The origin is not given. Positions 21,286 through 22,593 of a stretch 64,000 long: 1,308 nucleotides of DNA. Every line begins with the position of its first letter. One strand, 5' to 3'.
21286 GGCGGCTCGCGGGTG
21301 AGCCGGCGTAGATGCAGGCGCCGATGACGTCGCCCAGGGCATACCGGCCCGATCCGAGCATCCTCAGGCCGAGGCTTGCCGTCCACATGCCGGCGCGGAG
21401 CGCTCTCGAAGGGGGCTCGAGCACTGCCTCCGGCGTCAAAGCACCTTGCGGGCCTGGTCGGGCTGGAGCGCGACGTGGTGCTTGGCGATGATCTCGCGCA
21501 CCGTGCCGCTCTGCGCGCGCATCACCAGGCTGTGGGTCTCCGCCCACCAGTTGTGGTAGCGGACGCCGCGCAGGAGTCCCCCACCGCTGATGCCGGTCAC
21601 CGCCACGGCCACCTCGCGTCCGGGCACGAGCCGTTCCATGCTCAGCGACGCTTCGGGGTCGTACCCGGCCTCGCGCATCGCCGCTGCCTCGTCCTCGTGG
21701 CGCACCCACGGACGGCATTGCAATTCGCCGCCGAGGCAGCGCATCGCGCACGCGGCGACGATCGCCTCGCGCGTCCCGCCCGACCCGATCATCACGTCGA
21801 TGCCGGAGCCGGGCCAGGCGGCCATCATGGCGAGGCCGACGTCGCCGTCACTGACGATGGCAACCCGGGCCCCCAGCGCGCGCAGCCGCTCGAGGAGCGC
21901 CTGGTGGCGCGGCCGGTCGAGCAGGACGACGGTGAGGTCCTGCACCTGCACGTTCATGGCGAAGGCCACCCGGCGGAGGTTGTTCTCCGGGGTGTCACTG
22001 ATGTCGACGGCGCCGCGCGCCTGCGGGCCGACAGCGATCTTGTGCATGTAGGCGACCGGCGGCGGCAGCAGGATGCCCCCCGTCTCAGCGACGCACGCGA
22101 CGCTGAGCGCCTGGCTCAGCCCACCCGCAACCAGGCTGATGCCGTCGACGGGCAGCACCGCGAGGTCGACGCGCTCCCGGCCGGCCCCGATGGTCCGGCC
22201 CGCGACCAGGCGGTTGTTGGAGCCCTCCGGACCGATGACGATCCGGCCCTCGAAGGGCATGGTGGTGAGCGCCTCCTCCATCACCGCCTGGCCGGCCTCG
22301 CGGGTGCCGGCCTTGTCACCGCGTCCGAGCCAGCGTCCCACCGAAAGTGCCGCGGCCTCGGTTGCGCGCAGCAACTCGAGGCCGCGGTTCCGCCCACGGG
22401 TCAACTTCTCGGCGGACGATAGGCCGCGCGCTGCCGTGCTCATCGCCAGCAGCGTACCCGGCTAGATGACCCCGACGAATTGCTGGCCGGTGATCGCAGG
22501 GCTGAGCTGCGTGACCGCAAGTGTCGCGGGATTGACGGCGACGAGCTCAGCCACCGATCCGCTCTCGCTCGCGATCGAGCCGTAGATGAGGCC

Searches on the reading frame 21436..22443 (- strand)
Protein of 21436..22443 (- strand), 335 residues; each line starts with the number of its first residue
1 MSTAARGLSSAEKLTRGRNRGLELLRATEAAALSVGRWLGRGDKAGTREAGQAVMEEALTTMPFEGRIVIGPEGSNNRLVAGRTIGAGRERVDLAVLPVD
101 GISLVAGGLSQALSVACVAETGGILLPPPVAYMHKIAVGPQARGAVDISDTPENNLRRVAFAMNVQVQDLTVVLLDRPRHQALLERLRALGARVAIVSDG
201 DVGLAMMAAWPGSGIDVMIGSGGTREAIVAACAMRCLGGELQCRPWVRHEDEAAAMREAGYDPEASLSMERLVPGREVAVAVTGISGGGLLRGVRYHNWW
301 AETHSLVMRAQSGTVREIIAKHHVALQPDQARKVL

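Call 37: find_encoding_contigs(protein=window:21436-22443:-, flank=3000, max_places=3)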
Protein window:21436-22443:- (335 aa): no gene with exactly this product is on record in the collection.

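Call 54: find_homologous_proteins(query=window:21436-22440:-, max_evalue=1e-50)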
Query window:21436-22440:- (334 aa): 2950 proteins with E <= 1e-50 among 8000 candidates; the best 120 are listed.
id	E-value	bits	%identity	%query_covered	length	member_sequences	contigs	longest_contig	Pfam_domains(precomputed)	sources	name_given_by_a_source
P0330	9.0e-197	671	93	100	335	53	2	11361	PF03320.19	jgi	jgi:fructose-1,6-bisphosphatase II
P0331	1.1e-193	661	92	100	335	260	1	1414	PF03320.19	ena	-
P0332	2.3e-192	656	91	100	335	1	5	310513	PF03320.19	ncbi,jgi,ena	jgi:fructose-1,6-bisphosphatase II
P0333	1.0e-191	654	92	96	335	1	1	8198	PF03320.19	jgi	jgi:fructose-1,6-bisphosphatase II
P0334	2.5e-191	653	92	96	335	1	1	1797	PF03320.19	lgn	-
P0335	5.7e-191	652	91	96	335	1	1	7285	PF03320.19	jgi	jgi:fructose-1,6-bisphosphatase II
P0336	5.9e-191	652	90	100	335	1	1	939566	PF03320.19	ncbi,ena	-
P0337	1.1e-190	651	90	100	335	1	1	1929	PF03320.19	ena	-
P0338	1.1e-190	651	89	100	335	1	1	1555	PF03320.19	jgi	jgi:fructose-1,6-bisphosphatase II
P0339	1.1e-190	651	90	100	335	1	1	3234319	PF03320.19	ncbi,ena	-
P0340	1.5e-190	650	89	100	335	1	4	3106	PF03320.19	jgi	jgi:fructose-1,6-bisphosphatase II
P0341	1.8e-190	650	91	96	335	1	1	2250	PF03320.19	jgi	jgi:fructose-1,6-bisphosphatase II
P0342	2.1e-190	650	89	100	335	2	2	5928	PF03320.19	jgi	jgi:fructose-1,6-bisphosphatase II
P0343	7.2e-188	641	88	100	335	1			PF03320.19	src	-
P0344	5.2e-184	629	88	97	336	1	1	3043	PF03320.19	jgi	jgi:fructose-1,6-bisphosphatase II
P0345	1.7e-182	624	86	100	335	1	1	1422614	PF03320.19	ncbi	-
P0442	4.7e-157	540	100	77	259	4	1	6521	PF03320.19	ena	-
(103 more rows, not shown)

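Call 55: list_cluster_members(proteins=[P0332, P0336, P0339, P0345, P0442])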
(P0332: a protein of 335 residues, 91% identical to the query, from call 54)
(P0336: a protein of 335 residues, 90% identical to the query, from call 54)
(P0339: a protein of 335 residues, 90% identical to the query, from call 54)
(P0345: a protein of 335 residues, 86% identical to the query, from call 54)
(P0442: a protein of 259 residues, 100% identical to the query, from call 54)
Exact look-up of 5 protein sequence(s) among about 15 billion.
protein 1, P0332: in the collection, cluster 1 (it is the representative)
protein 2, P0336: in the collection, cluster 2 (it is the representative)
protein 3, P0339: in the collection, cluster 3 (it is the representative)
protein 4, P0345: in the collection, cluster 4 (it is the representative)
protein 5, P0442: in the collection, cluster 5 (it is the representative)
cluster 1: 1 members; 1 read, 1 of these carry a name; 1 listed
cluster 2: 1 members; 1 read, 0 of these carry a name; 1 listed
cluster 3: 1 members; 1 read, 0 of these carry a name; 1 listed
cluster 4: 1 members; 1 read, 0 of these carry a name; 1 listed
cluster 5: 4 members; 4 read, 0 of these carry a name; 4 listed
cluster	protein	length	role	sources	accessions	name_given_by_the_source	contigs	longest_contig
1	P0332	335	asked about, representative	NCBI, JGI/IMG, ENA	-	fructose-1,6-bisphosphatase II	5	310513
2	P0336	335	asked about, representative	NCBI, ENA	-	-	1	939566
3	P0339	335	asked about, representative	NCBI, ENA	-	-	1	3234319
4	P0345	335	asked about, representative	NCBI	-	-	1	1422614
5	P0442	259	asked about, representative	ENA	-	-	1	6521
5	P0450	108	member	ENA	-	-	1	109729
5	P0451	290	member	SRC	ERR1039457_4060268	-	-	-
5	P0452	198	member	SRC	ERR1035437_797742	-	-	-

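Call 57: find_encoding_contigs(protein=P0339, flank=10000, max_places=2)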
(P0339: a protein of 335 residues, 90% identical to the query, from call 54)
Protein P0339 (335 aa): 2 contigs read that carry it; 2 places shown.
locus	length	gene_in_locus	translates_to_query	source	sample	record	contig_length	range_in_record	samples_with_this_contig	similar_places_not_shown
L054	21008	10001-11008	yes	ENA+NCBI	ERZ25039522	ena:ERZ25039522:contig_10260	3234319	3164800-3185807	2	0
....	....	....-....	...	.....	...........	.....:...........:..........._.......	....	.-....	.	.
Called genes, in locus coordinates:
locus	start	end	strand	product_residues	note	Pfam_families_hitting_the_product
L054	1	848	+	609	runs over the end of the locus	PF00005:ABC_tran (faint), PF02463:SMC_N (faint), PF17755:UvrA_DNA-bind, PF13304:AAA_21 (faint)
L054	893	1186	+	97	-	-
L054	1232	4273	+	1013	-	PF03699:UPF0182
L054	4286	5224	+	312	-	PF00753:Lactamase_B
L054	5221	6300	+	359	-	PF13365:Trypsin_2, PF13180:PDZ_2, PF17820:PDZ_6 (weak)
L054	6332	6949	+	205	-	PF13483:Lactamase_B_3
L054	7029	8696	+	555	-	PF06418:CTP_synth_N, PF00117:GATase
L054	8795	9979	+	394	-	-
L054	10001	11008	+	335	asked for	PF03320:FBPase_glpX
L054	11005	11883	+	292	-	PF03279:Lip_A_acyltrans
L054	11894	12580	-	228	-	PF02660:G3P_acyltransf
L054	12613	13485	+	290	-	PF02645:DegV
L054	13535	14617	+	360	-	PF03706:LPG_synthase_TM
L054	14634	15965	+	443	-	PF01011:PQQ (weak), PF13360:PQQ_2, PF13570:Beta-prop_ACSF4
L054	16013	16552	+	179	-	PF27105:Rv1265_N, PF27540:Mb1296_C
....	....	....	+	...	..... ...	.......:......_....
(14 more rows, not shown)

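Call 58: find_encoding_contigs(protein=P0336, flank=10000, max_places=2)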
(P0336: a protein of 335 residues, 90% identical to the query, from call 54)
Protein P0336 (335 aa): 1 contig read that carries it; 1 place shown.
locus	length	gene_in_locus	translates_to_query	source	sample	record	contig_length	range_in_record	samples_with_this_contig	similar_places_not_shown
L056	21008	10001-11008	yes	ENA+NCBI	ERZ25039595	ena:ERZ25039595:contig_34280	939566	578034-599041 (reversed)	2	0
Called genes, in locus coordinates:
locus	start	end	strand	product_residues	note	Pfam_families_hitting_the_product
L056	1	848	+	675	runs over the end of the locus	PF17755:UvrA_DNA-bind, PF02463:SMC_N (faint), PF00005:ABC_tran (faint), PF13304:AAA_21 (faint)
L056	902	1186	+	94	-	-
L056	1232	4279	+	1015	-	PF03699:UPF0182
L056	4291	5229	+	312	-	PF00753:Lactamase_B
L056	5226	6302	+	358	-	PF13365:Trypsin_2, PF13180:PDZ_2, PF17820:PDZ_6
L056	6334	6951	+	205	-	PF13483:Lactamase_B_3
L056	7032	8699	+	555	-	PF06418:CTP_synth_N, PF00117:GATase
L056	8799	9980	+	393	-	-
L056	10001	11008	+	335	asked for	PF03320:FBPase_glpX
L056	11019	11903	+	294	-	PF03279:Lip_A_acyltrans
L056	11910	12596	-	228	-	PF02660:G3P_acyltransf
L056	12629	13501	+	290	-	PF02645:DegV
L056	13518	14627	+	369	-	PF03706:LPG_synthase_TM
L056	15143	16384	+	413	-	-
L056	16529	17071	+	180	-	PF27105:Rv1265_N, PF27540:Mb1296_C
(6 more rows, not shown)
